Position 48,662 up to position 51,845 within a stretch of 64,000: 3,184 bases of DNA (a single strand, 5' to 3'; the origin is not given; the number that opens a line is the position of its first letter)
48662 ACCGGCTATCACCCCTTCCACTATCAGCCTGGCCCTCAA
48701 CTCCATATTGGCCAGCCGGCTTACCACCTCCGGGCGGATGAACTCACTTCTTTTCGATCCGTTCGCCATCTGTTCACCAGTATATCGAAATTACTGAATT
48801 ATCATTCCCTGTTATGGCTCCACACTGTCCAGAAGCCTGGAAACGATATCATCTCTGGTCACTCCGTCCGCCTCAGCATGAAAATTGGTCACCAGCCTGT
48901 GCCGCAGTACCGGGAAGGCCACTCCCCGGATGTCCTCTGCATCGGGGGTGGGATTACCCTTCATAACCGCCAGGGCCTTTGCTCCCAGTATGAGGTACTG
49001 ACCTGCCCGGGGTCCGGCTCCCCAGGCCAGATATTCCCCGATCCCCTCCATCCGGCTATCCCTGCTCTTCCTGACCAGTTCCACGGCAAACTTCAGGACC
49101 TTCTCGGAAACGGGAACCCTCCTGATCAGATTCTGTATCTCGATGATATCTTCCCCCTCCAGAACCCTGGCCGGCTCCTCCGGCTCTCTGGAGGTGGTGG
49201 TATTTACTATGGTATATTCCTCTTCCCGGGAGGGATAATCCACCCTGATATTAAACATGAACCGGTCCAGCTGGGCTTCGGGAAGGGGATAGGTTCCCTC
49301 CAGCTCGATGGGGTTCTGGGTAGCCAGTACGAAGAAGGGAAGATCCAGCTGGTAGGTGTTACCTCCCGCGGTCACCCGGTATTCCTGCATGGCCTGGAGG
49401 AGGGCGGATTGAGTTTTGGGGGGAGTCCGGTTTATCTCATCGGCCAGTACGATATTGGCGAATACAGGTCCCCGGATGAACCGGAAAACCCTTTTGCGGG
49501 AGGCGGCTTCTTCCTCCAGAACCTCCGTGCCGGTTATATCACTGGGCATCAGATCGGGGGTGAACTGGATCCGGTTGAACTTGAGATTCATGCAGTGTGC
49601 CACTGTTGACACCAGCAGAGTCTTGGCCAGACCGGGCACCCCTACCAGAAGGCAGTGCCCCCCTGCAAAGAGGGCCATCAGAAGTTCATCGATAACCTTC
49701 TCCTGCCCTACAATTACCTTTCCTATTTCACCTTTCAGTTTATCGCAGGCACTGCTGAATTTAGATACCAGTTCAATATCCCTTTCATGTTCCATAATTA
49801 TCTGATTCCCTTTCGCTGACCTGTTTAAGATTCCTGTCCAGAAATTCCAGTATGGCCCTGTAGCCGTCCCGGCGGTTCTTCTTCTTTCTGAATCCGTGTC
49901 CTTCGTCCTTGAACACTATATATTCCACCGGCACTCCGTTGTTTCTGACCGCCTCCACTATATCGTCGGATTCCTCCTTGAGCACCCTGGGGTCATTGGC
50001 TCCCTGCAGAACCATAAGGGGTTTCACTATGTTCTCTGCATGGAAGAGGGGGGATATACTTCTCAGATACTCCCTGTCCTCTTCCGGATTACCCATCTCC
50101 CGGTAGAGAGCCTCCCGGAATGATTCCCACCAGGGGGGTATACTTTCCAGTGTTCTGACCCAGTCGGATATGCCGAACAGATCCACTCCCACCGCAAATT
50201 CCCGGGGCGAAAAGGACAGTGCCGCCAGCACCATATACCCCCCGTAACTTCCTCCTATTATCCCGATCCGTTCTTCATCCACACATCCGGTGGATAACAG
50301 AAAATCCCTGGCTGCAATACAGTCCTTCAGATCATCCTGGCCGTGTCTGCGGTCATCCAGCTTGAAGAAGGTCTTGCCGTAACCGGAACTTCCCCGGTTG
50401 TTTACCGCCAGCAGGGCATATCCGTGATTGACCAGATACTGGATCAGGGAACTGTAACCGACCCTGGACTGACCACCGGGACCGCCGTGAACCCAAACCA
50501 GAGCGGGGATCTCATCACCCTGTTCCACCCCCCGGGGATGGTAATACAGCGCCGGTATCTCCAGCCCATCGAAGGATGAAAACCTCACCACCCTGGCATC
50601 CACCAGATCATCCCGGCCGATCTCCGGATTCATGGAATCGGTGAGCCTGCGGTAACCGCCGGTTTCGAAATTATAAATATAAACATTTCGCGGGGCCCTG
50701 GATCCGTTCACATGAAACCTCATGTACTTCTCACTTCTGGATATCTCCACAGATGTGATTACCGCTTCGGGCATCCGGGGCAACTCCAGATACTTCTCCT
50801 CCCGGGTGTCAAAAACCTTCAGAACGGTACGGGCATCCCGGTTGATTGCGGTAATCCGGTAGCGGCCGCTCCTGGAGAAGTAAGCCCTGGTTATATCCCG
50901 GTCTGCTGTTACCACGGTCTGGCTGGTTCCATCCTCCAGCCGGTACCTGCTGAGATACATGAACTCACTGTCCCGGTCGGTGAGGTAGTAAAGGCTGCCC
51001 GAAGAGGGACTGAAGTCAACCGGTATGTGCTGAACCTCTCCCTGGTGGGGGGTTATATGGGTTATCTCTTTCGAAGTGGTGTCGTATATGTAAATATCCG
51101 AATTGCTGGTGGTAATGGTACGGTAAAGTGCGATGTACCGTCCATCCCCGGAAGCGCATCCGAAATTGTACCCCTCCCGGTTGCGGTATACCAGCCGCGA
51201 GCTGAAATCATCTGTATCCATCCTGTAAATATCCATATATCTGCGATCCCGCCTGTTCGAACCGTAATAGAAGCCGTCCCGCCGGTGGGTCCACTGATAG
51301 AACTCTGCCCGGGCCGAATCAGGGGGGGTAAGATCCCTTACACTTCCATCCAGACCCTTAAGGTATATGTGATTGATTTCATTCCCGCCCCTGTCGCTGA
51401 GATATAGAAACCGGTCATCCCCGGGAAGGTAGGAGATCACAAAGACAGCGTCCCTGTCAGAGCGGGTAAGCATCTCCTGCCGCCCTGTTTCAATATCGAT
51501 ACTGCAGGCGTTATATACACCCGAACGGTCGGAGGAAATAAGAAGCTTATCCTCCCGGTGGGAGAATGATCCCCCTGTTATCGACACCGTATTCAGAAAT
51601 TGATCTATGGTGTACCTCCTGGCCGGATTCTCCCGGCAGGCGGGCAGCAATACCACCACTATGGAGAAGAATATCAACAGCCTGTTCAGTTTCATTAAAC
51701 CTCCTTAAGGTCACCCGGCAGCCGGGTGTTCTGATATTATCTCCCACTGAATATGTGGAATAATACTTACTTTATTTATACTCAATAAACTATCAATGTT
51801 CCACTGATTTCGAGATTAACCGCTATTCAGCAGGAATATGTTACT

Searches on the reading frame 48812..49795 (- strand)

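Call 20: search_protein_families(library=ncbifam, proteins=[window:48812-49795:-], max_evalue=0.00001)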
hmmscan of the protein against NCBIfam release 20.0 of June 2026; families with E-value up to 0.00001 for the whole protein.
window:48812-49795:- (327 aa): 4 families
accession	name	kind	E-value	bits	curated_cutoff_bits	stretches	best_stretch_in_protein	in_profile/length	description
TIGR02031.1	BchD-ChlD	equivalog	3.6e-09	35.9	499.55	1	54-302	25-272/608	magnesium chelatase ATPase subunit D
TIGR00635.1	ruvB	equivalog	3.8e-07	29.5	299.05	1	34-201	12-172/305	Holliday junction branch migration DNA helicase RuvB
TIGR02640.1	gas_vesic_GvpN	equivalog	1.7e-06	27.7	266.8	0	117-210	110-207/262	gas vesicle protein GvpN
NF000868.0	PRK00080.1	equivalog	7.4e-06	25.1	282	0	30-75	29-81/330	Holliday junction branch migration DNA helicase RuvB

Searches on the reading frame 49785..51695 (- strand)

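Call 7: search_protein_families(library=pfam, proteins=[window:49785-51695:-])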
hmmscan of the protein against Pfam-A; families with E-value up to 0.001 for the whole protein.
window:49785-51695:- (636 aa): 12 families
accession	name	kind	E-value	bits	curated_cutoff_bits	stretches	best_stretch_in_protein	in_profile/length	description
PF00326.27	Peptidase_S9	-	3.2e-51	174.3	22.6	1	415-624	4-211/213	Prolyl oligopeptidase family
PF02897.21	Peptidase_S9_N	-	7.9e-14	51.7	24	1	94-347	136-407/414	Prolyl oligopeptidase, N-terminal beta-propeller domain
PF01738.24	DLH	-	3.6e-10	40.2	21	1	440-612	63-197/217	Dienelactone hydrolase family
PF02129.25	Peptidase_S15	-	4.5e-10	40.1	23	1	376-514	1-134/262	X-Pro dipeptidyl-peptidase (S15 family)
PF20434.5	BD-FAE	-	2e-09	37.7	26.8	1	392-581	9-213/215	BD-FAE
PF00561.26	Abhydrolase_1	-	6.7e-09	36.2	25.8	1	397-536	1-137/245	alpha/beta hydrolase fold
PF05448.18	AXE1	-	1.3e-07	31.1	21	1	365-517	54-218/321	Acetyl xylan esterase (AXE1)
PF07859.19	Abhydrolase_3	-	6.4e-07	29.8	25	1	456-602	49-208/210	alpha/beta hydrolase fold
PF12697.13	Abhydrolase_6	-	8.4e-07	30.3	26.3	1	399-600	1-204/217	Alpha/beta hydrolase family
PF12146.15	Hydrolase_4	-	3.7e-06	26.8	27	0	399-514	7-114/239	Serine aminopeptidase, S33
PF00930.27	DPPIV_N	-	4e-06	26.2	22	0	86-190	243-346/354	Dipeptidyl peptidase IV (DPP IV) N-terminal region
PF03403.19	PAF-AH_p_II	-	0.00048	19.2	20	0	391-447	95-149/372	Platelet-activating factor acetylhydrolase, isoform II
